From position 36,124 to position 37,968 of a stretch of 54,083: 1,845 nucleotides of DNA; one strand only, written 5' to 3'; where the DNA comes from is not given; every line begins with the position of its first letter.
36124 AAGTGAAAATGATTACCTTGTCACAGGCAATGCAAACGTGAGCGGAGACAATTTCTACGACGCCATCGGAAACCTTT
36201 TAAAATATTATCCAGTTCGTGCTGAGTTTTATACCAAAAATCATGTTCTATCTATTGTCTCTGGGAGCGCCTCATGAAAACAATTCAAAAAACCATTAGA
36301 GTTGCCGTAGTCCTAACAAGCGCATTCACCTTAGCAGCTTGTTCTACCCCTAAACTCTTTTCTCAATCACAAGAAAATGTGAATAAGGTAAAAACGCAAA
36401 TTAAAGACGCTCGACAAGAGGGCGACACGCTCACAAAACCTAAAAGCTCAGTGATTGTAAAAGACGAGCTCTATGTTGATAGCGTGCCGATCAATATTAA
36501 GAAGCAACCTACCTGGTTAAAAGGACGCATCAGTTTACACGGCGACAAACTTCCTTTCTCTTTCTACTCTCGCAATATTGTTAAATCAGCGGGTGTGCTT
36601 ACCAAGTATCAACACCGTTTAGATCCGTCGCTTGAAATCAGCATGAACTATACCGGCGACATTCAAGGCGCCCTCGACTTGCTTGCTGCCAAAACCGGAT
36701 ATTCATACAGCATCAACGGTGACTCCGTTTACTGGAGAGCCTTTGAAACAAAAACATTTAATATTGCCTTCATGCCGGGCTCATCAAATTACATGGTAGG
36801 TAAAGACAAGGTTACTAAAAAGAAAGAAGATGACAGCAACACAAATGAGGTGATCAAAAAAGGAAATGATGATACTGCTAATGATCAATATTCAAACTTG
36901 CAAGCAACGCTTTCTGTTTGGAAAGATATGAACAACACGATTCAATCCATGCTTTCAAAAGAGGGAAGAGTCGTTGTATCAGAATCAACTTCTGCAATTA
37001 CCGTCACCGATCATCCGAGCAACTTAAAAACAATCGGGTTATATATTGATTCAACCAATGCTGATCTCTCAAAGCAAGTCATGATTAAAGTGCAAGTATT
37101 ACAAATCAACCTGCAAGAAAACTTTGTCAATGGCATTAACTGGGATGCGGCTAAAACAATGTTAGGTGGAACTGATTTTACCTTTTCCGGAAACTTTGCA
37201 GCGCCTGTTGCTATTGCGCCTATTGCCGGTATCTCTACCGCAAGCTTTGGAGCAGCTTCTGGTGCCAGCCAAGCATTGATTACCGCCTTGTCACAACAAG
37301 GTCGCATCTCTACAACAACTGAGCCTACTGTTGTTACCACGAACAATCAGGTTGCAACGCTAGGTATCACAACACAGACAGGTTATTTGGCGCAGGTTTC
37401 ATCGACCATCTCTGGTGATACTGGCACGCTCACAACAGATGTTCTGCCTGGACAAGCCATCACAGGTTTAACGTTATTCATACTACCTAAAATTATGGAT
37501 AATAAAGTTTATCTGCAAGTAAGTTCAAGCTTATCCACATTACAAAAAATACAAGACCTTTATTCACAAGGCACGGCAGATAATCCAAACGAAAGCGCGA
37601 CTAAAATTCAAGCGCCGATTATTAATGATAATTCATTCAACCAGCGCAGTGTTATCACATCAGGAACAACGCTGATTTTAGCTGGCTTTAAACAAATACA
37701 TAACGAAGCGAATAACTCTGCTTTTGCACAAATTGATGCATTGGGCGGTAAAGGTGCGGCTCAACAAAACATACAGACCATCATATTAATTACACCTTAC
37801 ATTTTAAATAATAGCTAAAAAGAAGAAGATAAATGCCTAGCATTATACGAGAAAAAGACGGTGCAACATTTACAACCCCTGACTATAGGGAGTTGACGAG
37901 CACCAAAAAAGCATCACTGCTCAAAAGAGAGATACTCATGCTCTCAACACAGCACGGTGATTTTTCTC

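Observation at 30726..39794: Orphan, permuted type IVb-like pilus module with a type IVa-sized pilin, wedged between gyrB and trkH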

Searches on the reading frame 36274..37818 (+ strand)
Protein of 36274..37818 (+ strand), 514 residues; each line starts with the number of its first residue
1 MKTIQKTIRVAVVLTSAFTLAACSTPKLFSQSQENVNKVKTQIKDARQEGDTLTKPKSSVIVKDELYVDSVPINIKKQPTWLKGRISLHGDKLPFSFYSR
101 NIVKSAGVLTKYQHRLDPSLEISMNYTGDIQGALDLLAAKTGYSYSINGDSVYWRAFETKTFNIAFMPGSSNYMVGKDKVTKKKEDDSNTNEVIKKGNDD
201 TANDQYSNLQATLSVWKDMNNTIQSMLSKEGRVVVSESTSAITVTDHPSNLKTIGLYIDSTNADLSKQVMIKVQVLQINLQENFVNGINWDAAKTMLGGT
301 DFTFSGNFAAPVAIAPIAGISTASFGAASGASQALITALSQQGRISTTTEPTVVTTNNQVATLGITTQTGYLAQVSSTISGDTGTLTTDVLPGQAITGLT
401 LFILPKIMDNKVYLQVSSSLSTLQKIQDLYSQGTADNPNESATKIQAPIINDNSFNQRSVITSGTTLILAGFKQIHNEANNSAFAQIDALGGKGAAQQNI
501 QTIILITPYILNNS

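Call 3: search_protein_families(library=pfam, proteins=[window:36274-37818:+], max_evalue=1)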
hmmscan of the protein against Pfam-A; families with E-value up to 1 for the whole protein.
window:36274-37818:+ (514 aa): 6 families
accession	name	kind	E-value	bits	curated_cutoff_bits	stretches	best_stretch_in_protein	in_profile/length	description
PF00263.26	Secretin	-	5.8e-11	42.7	27.5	1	338-511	1-168/169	Bacterial type II and III secretion system protein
PF07655.18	Secretin_N_2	-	4.5e-06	27.5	23.4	1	159-239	1-90/91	Secretin N-terminal domain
PF03958.22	Secretin_N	-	0.0033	18.1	28.2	1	217-254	12-56/69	Bacterial type II/III secretion system short domain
PF07660.19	STN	-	0.006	16.8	28.4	1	123-152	17-47/52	Secretin and TonB N terminus short domain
PF06339.18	Ectoine_synth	-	0.051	14.3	27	1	77-153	17-85/127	Ectoine synthase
PF13078.11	DUF3942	-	0.27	12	25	1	185-238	13-65/137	Protein of unknown function (DUF3942)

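Call 4: search_protein_families(library=ncbifam, proteins=[window:36274-37818:+], max_evalue=1)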
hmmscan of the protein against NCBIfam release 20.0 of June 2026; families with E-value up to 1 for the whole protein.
window:36274-37818:+ (514 aa): 10 families
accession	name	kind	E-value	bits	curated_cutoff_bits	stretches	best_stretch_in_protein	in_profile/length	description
TIGR02520.1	pilus_B_mal_scr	equivalog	1.9e-67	228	287.65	1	117-508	117-511/513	PilN family type IVB pilus formation outer membrane protein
TIGR02519.1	pilus_MshL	equivalog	1.3e-25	90.1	250.2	1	234-481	2-253/290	pilus (MSHA type) biogenesis protein MshL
TIGR02516.1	type_III_yscC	equivalog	3.2e-09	35.9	238.45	1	227-481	195-424/463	type III secretion system outer membrane ring subunit SctC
TIGR02517.1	type_II_gspD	equivalog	3.1e-08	32.6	351.35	2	267-482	336-554/600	type II secretion system secretin GspD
TIGR02515.1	IV_pilus_PilQ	subfamily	5.8e-07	28.8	284.35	1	207-475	110-385/428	type IV pilus secretin PilQ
NF010083.0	PRK13568.1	equivalog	2.4e-05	23.3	554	1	194-491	118-393/419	DNA uptake porin HofQ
NF007851.2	PRK10560.1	exception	0.00018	20.4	598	1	217-391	130-301/412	DNA uptake porin HofQ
NF040598.1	Ala_zip_lipo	subfamily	0.0014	19.1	43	1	7-52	2-47/90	Lpp/OprI family alanine-zipper lipoprotein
NF042912.1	Amuc_1098_fam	equivalog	0.003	15.7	750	1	227-306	421-500/805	Amuc_1098 family type IV pilus outer membrane protein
NF009806.0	PRK13290.1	subfamily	0.12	12.4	128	1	77-153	17-85/130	ectoine synthase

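Call 10: search_solved_structures(query=window:36274-37818:+, max_evalue=0.01)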
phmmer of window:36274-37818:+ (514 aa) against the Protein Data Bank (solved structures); distinct sequences matched with E-value up to 0.01: 1.
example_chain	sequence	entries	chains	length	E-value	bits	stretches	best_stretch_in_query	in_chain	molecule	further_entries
9u5s_A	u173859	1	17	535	1.4e-30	109.6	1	122-512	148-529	Outer membrane lipoprotein BfpB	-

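Call 12: find_homologous_proteins(query=window:36274-37818:+, max_evalue=0.00001)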
Query window:36274-37818:+ (514 aa): 215 proteins with E <= 0.00001 among 8000 candidates; the best 120 are listed.
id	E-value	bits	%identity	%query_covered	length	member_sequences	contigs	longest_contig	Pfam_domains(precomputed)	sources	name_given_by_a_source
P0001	0.0e+0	1104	100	100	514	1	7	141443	PF07655.19,PF00263.27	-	-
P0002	9.7e-219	745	69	98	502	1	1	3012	PF00263.27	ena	-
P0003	4.0e-209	713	70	92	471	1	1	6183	PF07655.19,PF00263.27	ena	-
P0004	5.0e-182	624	59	100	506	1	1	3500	PF00263.27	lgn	-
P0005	3.9e-170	585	57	98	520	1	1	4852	PF00263.27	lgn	-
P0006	4.6e-164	565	53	99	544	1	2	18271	PF07655.19,PF00263.27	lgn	-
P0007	2.5e-150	519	48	100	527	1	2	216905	PF07655.19,PF00263.27,PF07660.20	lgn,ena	-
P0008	1.0e-148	514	48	96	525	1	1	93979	PF07655.19,PF00263.27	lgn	-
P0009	1.7e-141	490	45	98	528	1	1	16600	PF07655.19,PF00263.27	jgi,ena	-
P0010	6.2e-140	485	45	100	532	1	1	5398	PF07655.19,PF00263.27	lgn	-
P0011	4.7e-137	476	49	96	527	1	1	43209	PF00263.27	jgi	jgi:type IVB pilus formation R64 PilN family outer membrane protein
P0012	1.2e-136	474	48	97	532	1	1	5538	PF00263.27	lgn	-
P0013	1.6e-136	474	48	96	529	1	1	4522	PF03958.23,PF00263.27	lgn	-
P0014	5.4e-136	472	45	98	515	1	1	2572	PF00263.27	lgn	-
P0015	7.0e-136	472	47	96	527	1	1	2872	PF00263.27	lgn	-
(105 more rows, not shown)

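Call 23: search_dna_similar(query=window:36274-37818:+, collection=plasmids, mode=protein, max_rows=25, rows=spread)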
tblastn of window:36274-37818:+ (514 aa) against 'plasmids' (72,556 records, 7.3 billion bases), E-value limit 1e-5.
Records with a match: 2349; places in all: 2368; records where one place covers at least 80% of the query: 184.
Best place of each record, by identity: <60% 2349.
By first word of the organism name: Escherichia 1224; Salmonella 485; Vibrio 126; Serratia 96; Shigella 50; Enterobacter 49; Klebsiella 47; Pseudomonas 39; Citrobacter 30; Yersinia 26; and 52 more.
By predicted mobility (MOB-suite, as given by PLSDB): conjugative 1844; mobilizable 279; non-mobilizable 226.
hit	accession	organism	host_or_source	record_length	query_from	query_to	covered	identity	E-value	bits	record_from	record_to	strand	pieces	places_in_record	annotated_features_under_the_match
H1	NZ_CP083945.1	Aeromonas hydrophila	single cell,American Alligator's water ...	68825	3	508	98%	28.8%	9e-44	173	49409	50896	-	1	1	hypothetical protein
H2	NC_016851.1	Aliivibrio fischeri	Euprymna scolopes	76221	12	508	97%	23.5%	3e-21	105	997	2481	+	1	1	hypothetical protein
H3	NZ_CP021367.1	Acidovorax carolinensis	-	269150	1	505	98%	22.2%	2e-11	74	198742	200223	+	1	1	hypothetical protein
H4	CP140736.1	Salmonella enterica subsp. enterica serovar Newport str. ...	creek sediment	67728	124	510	75%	26.8%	1e-22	109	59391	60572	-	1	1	PilN family type IVB pilus formation outer membrane protein | pilO2: type 4b pilus protein PilO2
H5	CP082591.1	Salmonella enterica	ground turkey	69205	126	508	75%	26.4%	5e-20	101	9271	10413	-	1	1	PilN family type IVB pilus formation outer membrane protein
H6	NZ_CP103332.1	Escherichia coli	feces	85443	126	508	75%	26.4%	5e-20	101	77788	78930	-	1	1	PilN family type IVB pilus formation outer membrane protein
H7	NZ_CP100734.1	Salmonella enterica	Homo sapiens,stool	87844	126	508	75%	26.4%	5e-20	101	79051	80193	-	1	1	PilN family type IVB pilus formation outer membrane protein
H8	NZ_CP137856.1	Escherichia fergusonii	Homo sapiens,Wound secretion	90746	126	508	75%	26.4%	5e-20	101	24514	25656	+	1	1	PilN family type IVB pilus formation outer membrane protein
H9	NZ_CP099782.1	Shigella sonnei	Homo sapiens,whole genome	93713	126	508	75%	26.4%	5e-20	101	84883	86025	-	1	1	PilN family type IVB pilus formation outer membrane protein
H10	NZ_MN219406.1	Escherichia coli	-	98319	126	508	75%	26.4%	5e-20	101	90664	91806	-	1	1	PilN family type IVB pilus formation outer membrane protein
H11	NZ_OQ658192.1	Escherichia coli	-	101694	126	508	75%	26.4%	5e-20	101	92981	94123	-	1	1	PilN family type IVB pilus formation outer membrane protein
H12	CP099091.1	Escherichia coli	culture,Pooled faeces sample collected ...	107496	126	508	75%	26.4%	5e-20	101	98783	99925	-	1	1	PilN family type IVB pilus formation outer membrane protein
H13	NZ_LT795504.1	Escherichia coli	Sus scrofa domestica,pig feces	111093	126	508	75%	26.4%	5e-20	101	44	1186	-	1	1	PilN family type IVB pilus formation outer membrane protein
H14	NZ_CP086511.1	Escherichia coli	Homo sapiens,stool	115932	126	508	75%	26.4%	5e-20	101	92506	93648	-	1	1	PilN family type IVB pilus formation outer membrane protein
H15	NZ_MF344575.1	Escherichia coli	-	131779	126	508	75%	26.4%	5e-20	101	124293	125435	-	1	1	PilN family type IVB pilus formation outer membrane protein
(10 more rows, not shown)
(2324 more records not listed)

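Call 24: get_annotated_region(hit=H1, flank=9000)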
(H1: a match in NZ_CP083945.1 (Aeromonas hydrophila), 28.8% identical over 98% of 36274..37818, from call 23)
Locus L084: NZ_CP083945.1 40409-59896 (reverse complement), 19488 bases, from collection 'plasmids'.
description: Aeromonas hydrophila strain CSUSB2 plasmid unnamed1, complete sequence
organism: Aeromonas hydrophila (NCBI taxid 644)
taxonomy: Bacteria; Pseudomonadota; Gammaproteobacteria; Aeromonadales; Aeromonadaceae; Aeromonas; Aeromonas hydrophila
host: -; source: single cell,American Alligator's water tank; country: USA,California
typing (MOB-suite, as given by PLSDB): non-mobilizable; mating-pair formation MPF_T
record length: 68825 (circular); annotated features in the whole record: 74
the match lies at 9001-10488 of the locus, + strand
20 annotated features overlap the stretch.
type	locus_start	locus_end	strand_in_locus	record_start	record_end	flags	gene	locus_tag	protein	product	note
CDS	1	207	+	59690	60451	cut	-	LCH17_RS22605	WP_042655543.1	conjugal transfer protein TrbF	-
CDS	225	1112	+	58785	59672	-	trbG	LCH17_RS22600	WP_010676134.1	P-type conjugative transfer protein TrbG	GO:0009291 - unidirectional conjugation [Evidence IEA]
CDS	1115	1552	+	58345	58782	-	-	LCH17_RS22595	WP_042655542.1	conjugal transfer protein TrbH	-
CDS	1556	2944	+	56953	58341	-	-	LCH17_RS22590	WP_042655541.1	TrbI/VirB10 family protein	-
CDS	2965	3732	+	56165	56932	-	trbJ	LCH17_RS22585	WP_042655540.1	P-type conjugative transfer protein TrbJ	-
CDS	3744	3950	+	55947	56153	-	trbK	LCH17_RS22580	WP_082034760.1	entry exclusion lipoprotein TrbK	GO:0009292 - horizontal gene transfer [Evidence IEA]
CDS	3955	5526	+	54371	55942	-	trbL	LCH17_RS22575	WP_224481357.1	P-type conjugative transfer protein TrbL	GO:0009291 - unidirectional conjugation [Evidence IEA]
CDS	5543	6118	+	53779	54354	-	-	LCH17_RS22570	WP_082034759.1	TrbM/KikA/MpfK family conjugal transfer protein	-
CDS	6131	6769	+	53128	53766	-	-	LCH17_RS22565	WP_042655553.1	muramidase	-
CDS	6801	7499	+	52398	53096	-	-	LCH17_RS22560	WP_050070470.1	TraX family protein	-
CDS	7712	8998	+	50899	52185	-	-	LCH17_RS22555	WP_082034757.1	OmpA family protein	-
CDS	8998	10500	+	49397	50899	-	-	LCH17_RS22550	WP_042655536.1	hypothetical protein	-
CDS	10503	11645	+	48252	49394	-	-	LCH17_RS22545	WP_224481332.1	hypothetical protein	-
CDS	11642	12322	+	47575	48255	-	-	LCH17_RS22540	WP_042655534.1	hypothetical protein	-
CDS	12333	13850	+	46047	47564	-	-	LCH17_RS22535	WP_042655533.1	ATPase, T2SS/T4P/T4SS family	-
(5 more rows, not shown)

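Call 25: get_annotated_region(hit=H6, flank=9000)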
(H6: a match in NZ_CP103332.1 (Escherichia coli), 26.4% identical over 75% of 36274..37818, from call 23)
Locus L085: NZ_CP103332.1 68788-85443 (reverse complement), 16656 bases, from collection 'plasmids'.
description: Escherichia coli strain ZY22049 plasmid p3, complete sequence
organism: Escherichia coli (NCBI taxid 562)
taxonomy: Bacteria; Pseudomonadota; Gammaproteobacteria; Enterobacterales; Enterobacteriaceae; Escherichia; Escherichia coli
host: -; source: feces; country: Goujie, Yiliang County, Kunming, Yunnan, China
typing (MOB-suite, as given by PLSDB): conjugative; replicon IncI-gamma/K1; relaxase MOBP; mating-pair formation MPF_I
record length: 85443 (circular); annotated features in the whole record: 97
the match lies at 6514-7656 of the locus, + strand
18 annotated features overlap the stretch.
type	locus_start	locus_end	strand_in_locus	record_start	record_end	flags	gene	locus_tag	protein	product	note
CDS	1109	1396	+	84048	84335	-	-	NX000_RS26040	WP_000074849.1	conjugal transfer protein TraA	-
CDS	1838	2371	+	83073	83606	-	-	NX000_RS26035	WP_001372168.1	transcription termination/antitermination NusG family protein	-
CDS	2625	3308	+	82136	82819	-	-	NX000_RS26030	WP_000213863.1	hypothetical protein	-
CDS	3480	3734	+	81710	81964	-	-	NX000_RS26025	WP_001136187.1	PilI type IV pilus biogenesis protein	-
CDS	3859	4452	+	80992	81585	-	-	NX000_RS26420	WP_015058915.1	hypothetical protein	-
CDS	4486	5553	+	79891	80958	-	pilL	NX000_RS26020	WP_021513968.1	type IV pilus biogenesis lipoprotein PilL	-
CDS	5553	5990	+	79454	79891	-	pilM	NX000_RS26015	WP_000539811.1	type IV pilus biogenesis protein PilM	-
CDS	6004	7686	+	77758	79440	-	-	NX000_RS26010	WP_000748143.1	PilN family type IVB pilus formation outer membrane protein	GO:0009297 - pilus assembly [Evidence IEA]; GO:0009306 - protein secretion [Evidence IEA]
CDS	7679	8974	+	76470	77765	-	pilO2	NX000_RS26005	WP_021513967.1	type 4b pilus protein PilO2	-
CDS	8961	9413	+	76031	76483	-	pilP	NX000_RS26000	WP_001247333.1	type IV pilus biogenesis protein PilP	GO:0009297 - pilus assembly [Evidence IEA]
CDS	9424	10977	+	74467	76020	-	-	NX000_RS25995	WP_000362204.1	ATPase, T2SS/T4P/T4SS family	-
CDS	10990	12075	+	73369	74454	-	-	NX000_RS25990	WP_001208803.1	type II secretion system F family protein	-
CDS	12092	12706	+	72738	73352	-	-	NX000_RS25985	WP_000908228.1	type 4 pilus major pilin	-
CDS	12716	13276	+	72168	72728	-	-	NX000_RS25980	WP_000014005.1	lytic transglycosylase domain-containing protein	-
CDS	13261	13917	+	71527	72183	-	-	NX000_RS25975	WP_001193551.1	A24 family peptidase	-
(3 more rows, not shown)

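Call 63: find_encoding_contigs(protein=P0006, flank=10000, max_places=1)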
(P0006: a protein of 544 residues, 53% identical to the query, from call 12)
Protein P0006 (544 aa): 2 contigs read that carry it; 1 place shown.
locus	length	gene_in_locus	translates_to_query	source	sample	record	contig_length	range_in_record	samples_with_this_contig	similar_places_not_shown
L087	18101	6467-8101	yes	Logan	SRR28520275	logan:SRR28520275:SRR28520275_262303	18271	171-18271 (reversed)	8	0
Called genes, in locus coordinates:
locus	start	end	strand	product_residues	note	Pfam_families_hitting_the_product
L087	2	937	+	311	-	?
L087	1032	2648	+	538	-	PF00437:T2SSE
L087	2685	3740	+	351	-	PF00482:T2SSF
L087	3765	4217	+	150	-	PF07963:N_methyl (weak)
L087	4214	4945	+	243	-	-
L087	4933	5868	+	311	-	PF07963:N_methyl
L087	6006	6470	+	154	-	PF10671:TcpQ (weak)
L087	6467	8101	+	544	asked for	PF07655:Secretin_N_2 (weak), PF00263:Secretin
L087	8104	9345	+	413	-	-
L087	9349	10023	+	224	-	-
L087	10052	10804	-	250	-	PF01678:DAP_epimerase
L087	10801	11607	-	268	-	PF04338:DUF481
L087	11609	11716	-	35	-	PF13627:LptM_cons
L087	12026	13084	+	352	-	PF00579:tRNA-synt_1b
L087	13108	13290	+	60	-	PF00468:Ribosomal_L34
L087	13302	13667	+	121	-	PF00825:Ribonuclease_P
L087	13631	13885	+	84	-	PF01809:YidD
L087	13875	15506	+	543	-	PF14849:YidC_periplas, PF02096:60KD_IMP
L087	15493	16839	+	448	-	PF10396:TrmE_N, PF12631:MnmE_helical, PF00350:Dynamin_N (faint), PF01926:MMR_HSR1, PF02421:FeoB_N, PF04548:AIG1 (weak)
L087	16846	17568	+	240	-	PF00149:Metallophos, PF12850:Metallophos_2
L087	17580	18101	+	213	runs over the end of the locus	PF14378:PAP2_3 (faint), PF01569:PAP2, PF14360:PAP2_C (weak)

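Call 64: find_encoding_contigs(protein=P0007, flank=10000, max_places=1)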
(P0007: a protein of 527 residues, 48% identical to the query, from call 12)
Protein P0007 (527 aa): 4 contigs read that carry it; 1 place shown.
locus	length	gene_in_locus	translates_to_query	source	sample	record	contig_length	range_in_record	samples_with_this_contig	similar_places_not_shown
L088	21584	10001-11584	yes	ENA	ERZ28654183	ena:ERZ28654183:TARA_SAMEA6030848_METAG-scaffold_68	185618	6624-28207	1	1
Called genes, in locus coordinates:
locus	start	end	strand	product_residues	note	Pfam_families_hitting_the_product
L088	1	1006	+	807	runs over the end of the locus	PF02518:HATPase_c, PF00204:DNA_gyraseB, PF01751:Toprim, PF21249:GyrB_hook, PF18053:GyrB_insert, PF00986:DNA_gyraseB_C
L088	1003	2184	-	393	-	PF07690:MFS_1, PF00083:Sugar_tr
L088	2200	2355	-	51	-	-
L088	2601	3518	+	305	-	PF00126:HTH_1, PF03466:LysR_substrate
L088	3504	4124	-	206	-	-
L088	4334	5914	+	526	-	PF00437:T2SSE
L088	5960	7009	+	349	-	PF00482:T2SSF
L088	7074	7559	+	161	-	PF07963:N_methyl (weak), PF05307:Bundlin, PF08805:PilS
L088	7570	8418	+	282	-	-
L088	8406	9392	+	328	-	-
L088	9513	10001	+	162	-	PF10671:TcpQ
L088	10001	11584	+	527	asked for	PF07660:STN (faint), PF07655:Secretin_N_2, PF00263:Secretin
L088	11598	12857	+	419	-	-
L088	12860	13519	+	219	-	-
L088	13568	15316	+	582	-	PF12481:DUF3700, PF13537:GATase_7, PF13522:GATase_6, PF00733:Asn_synthase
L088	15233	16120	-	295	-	PF27840:ScmC (faint)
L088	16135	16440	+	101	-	PF05402:PqqD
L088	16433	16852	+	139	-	PF13471:Transglut_core3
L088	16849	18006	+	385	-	PF14907:NTP_transf_5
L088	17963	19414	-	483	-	PF02386:TrkH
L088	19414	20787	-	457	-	PF01262:AlaDh_PNT_C (faint), PF02254:TrkA_N, PF03435:Sacchrp_dh_NADP (faint), PF13241:NAD_binding_7 (faint), PF02080:TrkA_C (weak), PF02254:TrkA_N, PF02080:TrkA_C (weak)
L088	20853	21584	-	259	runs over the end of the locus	PF04338:DUF481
